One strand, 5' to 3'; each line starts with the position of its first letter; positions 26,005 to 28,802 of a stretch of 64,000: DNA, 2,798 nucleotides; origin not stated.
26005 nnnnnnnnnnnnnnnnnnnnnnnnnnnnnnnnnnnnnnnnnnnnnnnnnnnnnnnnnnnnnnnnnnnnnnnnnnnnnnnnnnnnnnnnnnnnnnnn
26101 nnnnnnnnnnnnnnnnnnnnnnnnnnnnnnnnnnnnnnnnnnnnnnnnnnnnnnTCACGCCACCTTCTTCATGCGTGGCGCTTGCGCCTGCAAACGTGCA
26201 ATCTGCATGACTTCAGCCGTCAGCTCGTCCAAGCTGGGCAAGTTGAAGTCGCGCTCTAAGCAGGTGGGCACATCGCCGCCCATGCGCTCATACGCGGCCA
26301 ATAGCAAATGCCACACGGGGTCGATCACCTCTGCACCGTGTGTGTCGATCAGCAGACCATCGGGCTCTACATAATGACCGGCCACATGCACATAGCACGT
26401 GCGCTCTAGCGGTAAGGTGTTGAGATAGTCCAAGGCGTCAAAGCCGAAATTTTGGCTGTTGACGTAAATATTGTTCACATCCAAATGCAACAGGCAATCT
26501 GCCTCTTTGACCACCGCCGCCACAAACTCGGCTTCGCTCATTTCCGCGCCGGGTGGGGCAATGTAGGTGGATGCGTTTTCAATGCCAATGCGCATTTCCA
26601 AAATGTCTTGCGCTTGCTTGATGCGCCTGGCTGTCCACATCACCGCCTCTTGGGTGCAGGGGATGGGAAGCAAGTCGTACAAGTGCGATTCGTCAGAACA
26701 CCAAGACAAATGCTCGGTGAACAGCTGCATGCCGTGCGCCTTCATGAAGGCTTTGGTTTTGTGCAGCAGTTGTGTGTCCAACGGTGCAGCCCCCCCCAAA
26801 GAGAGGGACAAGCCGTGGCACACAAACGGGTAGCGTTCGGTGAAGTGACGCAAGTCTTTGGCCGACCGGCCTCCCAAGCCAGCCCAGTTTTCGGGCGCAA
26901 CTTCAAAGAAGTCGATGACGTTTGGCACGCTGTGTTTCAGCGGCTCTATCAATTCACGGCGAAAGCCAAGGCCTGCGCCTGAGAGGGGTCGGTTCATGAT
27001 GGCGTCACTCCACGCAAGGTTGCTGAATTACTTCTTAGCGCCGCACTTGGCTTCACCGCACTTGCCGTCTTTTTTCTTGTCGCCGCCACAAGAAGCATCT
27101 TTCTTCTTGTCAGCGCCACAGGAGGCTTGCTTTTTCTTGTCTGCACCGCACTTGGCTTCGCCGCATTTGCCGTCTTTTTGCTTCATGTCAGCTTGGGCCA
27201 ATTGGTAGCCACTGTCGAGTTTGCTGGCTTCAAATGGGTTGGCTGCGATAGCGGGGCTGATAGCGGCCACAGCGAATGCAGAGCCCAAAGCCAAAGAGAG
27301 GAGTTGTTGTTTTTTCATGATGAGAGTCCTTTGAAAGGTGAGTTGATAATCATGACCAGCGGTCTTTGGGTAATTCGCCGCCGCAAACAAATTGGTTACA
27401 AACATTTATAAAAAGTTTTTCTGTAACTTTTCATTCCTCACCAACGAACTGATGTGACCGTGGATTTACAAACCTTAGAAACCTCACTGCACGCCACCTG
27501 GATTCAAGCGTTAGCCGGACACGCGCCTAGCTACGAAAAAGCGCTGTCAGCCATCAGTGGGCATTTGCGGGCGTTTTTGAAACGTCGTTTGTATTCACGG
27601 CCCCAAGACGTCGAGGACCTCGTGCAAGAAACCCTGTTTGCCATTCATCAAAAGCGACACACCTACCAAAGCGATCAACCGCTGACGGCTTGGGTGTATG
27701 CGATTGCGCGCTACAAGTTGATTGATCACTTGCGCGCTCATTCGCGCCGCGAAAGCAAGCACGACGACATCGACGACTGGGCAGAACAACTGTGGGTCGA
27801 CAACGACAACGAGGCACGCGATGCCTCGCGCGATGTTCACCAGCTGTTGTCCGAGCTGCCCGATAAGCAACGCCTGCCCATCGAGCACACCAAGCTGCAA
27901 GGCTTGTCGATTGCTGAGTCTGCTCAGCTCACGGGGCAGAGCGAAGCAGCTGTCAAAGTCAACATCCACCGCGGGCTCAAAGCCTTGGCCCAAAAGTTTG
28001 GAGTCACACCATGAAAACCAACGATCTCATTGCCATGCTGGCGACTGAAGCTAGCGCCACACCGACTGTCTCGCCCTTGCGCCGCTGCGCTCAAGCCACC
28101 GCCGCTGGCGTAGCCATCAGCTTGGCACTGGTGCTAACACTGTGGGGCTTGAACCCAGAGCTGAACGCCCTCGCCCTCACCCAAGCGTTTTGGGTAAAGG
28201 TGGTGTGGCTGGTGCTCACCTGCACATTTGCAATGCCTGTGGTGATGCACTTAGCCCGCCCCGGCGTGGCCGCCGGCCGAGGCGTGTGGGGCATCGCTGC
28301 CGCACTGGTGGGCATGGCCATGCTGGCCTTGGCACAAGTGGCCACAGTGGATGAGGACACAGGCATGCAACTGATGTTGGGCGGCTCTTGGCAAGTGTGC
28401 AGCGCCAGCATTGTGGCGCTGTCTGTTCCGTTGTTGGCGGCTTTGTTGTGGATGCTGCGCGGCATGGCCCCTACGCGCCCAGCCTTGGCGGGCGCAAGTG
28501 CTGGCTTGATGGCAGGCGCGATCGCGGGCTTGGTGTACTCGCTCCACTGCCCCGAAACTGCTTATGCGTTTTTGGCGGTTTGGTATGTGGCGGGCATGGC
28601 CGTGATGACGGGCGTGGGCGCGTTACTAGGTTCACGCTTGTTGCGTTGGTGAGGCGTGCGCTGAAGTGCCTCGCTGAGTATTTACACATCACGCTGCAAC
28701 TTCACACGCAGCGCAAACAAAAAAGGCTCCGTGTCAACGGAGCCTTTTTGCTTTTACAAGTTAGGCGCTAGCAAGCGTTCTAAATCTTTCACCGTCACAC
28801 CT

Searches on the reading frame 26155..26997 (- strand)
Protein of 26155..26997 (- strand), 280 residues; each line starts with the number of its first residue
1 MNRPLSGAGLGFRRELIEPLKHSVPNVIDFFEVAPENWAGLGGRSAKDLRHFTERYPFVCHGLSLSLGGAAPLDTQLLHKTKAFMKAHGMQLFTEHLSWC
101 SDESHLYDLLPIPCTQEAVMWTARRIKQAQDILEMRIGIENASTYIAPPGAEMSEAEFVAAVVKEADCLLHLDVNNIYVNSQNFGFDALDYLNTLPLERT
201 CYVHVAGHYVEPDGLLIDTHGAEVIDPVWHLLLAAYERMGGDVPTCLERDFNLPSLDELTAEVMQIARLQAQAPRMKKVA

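Call 3: search_protein_families(library=pfam, proteins=[window:26155-26997:-], max_evalue=0.01)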
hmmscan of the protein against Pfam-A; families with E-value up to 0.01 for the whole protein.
window:26155-26997:- (280 aa): 1 family
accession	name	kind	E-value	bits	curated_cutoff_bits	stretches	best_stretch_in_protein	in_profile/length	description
PF05114.20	MbnB_TglH_ChrH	-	1.8e-98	329.4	25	1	7-270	1-262/263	RiPP precursor modification enzyme MbnB/TglH/ChrH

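Call 7: search_solved_structures(query=window:26155-26997:-, show_alignments=3)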
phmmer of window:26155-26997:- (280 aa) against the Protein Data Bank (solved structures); distinct sequences matched with E-value up to 0.001: 4.
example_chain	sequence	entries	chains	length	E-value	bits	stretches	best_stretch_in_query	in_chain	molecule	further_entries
3bww_A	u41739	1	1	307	1e-70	241.6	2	6-212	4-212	Protein of unknown function DUF692/COG3220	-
8hci_D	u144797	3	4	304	1.3e-22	83.7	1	101-232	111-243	DUF692 family protein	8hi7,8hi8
7dz9_A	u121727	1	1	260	2.7e-05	26.9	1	122-253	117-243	MbnB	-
7dz9_B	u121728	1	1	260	2.7e-05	26.9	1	122-253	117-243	cpMbnB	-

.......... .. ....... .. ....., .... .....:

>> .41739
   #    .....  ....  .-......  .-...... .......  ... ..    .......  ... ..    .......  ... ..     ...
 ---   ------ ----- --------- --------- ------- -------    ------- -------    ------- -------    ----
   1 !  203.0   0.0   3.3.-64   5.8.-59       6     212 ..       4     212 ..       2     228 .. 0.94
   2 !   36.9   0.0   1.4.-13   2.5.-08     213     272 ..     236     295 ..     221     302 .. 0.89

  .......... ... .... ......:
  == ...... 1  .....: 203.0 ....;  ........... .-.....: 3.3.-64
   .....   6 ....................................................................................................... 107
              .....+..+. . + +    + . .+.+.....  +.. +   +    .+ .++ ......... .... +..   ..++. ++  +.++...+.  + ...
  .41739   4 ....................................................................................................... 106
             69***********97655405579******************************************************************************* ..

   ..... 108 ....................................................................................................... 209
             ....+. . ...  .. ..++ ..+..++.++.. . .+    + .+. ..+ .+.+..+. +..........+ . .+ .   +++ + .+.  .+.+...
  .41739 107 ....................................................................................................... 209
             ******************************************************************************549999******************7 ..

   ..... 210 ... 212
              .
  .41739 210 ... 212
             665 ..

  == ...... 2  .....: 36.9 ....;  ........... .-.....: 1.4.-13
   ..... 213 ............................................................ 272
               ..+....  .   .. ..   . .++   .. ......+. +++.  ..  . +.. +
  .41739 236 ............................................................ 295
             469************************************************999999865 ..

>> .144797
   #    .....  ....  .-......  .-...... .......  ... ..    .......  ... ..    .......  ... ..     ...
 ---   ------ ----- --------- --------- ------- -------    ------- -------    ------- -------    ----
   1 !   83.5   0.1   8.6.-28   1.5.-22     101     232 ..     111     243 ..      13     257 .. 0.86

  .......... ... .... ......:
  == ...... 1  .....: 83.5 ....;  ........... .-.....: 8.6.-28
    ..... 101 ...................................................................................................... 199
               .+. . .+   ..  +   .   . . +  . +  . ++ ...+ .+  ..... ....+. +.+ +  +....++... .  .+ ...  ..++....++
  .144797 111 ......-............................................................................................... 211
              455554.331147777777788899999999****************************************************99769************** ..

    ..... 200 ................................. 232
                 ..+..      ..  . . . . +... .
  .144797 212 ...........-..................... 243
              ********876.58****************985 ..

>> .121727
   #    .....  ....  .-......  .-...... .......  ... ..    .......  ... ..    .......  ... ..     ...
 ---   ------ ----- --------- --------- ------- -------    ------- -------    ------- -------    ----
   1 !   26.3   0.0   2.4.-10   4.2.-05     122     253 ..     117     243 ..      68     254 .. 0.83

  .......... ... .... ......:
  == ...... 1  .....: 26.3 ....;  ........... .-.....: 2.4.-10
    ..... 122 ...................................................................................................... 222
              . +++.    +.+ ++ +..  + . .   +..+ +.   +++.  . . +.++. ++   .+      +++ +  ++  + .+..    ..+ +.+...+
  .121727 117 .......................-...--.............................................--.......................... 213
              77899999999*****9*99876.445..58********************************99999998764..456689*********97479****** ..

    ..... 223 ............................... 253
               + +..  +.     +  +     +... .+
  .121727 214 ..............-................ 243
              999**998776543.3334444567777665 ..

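Call 95: search_protein_families(library=ncbifam, proteins=[window:26155-26997:-], max_evalue=0.001)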
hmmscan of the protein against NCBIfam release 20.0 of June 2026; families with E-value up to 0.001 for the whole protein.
window:26155-26997:- (280 aa): 5 families
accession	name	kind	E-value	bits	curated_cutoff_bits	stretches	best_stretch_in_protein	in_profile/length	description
NF003818.2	PRK05409.1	equivalog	3.9e-118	393.8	360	1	7-270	1-264/264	HvfB family MNIO-type RiPP peptide maturase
NF050167.1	MNIO_BufB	equivalog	1.9e-76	256.9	310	1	8-265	1-260/262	MNIO family bufferin maturase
NF050151.1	RiPP_MNIO_ApyH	equivalog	4.8e-25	88.3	400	1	17-239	21-249/283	multinuclear non-heme iron-dependent oxidative enzyme ApyH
NF050165.1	MNIO_ChrH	equivalog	5.4e-15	55.3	600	1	49-208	50-211/363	MNIO family chryseobactin maturase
TIGR04159.2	methbact_MbnB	equivalog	2.7e-06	27.1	325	1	102-266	95-255/261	methanobactin biosynthesis protein MbnB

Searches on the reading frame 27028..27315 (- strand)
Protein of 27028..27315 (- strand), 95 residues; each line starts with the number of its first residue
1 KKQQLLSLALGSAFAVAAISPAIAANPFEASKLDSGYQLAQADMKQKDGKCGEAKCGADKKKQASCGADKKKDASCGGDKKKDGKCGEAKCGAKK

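Call 95: search_protein_families(library=ncbifam, proteins=[window:27028-27315:-], max_evalue=0.001)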
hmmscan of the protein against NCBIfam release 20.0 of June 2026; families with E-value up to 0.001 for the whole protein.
window:27028-27315:- (95 aa): 2 families
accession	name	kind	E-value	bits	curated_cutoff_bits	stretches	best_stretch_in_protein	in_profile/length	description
NF050188.1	OxThioModRiPPHvfA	equivalog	7.4e-09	36.1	95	1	8-94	8-96/96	oxazolone/thioamide-modified RiPP metallophore HvfA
NF050137.2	KCGExKCG_twice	domain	6.3e-08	32.2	19.5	2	43-59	12-29/29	HvfA family oxazolone/thioamide-modified RiPP metallophore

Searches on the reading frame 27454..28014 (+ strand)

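Call 3: search_protein_families(library=pfam, proteins=[window:27454-28014:+], max_evalue=0.01)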
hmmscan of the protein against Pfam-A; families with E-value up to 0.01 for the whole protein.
window:27454-28014:+ (186 aa): 4 families
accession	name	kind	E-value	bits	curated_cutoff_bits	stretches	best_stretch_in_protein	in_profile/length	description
PF04542.20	Sigma70_r2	-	9.8e-14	51.3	24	1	38-99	9-71/71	Sigma-70 region 2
PF08281.18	Sigma70_r4_2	-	1.3e-12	47.6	25.7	1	126-178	2-54/54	Sigma-70, region 4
PF07638.17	Sigma70_ECF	-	4.9e-08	33.5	21.1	1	55-172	51-173/185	ECF sigma factor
PF04545.22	Sigma70_r4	-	0.00012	22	24.1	1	131-178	1-48/50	Sigma-70, region 4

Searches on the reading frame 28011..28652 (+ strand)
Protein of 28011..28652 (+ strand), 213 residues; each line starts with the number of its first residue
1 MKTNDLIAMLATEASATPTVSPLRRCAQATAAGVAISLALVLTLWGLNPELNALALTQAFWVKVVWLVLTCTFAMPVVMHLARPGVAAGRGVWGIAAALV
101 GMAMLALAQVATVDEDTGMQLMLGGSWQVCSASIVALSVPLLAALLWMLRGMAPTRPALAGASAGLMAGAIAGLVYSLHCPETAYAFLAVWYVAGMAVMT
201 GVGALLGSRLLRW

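Call 3: search_protein_families(library=pfam, proteins=[window:28011-28652:+], max_evalue=0.01)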
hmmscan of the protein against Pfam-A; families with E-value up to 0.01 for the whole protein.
window:28011-28652:+ (213 aa): 1 family
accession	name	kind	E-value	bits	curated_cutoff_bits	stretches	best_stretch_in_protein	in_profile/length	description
PF06532.16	NrsF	-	6.8e-58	196.3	26.8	1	10-213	1-204/204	Negative regulator of sigma F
